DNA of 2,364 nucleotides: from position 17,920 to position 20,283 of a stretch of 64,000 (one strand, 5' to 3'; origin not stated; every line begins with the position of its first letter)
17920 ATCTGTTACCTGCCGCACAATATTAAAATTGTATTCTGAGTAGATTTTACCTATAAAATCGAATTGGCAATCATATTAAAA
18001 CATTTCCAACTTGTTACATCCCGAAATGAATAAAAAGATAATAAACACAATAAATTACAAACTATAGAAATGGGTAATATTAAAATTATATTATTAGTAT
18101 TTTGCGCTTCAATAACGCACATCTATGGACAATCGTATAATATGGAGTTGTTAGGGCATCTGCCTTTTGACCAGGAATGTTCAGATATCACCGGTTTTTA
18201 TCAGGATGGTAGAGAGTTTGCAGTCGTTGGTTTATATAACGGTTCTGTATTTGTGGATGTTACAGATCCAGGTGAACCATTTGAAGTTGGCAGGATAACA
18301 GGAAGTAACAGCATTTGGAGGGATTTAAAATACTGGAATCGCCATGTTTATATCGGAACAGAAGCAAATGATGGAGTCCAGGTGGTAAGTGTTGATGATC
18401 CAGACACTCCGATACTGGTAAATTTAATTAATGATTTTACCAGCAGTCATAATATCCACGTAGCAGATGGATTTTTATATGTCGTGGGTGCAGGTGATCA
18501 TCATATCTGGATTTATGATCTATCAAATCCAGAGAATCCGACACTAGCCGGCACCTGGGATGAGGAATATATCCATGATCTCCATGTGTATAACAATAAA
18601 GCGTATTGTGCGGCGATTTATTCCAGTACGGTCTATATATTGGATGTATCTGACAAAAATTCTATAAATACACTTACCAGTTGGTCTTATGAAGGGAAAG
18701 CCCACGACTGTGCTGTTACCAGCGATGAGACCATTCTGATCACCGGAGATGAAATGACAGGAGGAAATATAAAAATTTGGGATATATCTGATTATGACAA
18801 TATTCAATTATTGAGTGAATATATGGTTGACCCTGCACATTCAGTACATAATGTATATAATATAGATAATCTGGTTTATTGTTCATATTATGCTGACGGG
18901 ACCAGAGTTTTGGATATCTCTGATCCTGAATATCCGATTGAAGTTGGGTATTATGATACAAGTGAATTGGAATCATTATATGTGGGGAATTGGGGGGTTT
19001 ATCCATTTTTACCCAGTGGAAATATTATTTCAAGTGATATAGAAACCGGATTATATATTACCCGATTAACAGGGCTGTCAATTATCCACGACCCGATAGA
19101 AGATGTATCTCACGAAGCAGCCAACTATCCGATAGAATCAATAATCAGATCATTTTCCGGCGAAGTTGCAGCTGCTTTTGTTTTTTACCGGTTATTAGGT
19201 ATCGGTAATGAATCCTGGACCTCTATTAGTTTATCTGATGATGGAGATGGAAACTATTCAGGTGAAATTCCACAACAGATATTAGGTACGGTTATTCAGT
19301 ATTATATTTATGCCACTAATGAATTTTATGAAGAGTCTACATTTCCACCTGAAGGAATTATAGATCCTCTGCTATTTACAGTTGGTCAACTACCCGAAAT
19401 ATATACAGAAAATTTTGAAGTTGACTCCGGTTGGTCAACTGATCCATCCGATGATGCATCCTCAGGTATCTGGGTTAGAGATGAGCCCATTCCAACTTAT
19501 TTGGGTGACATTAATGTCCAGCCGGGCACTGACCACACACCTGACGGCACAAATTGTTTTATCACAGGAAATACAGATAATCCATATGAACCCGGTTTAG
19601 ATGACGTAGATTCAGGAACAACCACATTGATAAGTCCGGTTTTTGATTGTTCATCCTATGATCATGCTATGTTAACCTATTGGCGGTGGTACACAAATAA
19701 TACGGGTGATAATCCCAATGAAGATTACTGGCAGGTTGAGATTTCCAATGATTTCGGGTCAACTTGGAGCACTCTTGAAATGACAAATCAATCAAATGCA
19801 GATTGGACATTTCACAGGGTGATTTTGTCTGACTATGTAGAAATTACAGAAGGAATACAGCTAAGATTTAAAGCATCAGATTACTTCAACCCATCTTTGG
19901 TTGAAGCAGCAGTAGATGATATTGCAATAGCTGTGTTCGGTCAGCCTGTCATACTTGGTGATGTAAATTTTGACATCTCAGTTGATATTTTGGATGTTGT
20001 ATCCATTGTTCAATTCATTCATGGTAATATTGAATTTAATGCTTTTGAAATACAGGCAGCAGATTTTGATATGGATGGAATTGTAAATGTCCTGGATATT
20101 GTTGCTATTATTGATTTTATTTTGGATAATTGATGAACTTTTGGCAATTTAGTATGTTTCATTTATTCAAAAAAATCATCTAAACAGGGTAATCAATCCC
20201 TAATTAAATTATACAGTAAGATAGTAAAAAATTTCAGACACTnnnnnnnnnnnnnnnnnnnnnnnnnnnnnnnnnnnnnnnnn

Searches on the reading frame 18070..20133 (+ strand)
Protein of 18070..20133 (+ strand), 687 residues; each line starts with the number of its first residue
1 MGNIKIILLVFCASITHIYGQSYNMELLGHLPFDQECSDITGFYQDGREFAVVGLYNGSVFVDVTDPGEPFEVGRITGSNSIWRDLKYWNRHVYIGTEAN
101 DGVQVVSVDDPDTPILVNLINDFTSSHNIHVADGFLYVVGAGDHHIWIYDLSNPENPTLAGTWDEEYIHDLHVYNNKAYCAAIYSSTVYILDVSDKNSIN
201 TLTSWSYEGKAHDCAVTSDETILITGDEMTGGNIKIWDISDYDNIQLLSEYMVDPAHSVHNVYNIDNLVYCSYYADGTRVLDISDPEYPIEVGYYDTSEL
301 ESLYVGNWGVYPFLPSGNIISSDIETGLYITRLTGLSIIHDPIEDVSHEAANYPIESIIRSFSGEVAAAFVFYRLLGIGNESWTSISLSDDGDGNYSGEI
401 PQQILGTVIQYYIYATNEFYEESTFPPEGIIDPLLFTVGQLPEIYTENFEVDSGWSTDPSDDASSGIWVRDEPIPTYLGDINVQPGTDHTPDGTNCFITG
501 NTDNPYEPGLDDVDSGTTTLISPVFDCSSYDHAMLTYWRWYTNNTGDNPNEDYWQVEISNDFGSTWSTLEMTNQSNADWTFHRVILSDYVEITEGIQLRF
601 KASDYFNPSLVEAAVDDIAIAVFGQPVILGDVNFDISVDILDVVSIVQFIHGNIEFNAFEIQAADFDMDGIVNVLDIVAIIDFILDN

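Call 56: search_protein_families(library=pfam, proteins=[window:18070-20133:+], max_evalue=0.00001)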
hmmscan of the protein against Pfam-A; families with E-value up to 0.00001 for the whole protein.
window:18070-20133:+ (687 aa): 2 families
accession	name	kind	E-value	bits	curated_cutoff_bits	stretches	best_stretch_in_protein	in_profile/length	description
PF08309.17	LVIVD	-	6.6e-08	32.2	20.2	0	127-164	5-41/42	LVIVD repeat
PF00404.24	Dockerin_1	-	4.4e-06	27.2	22.9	1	629-685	1-57/57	Dockerin type I domain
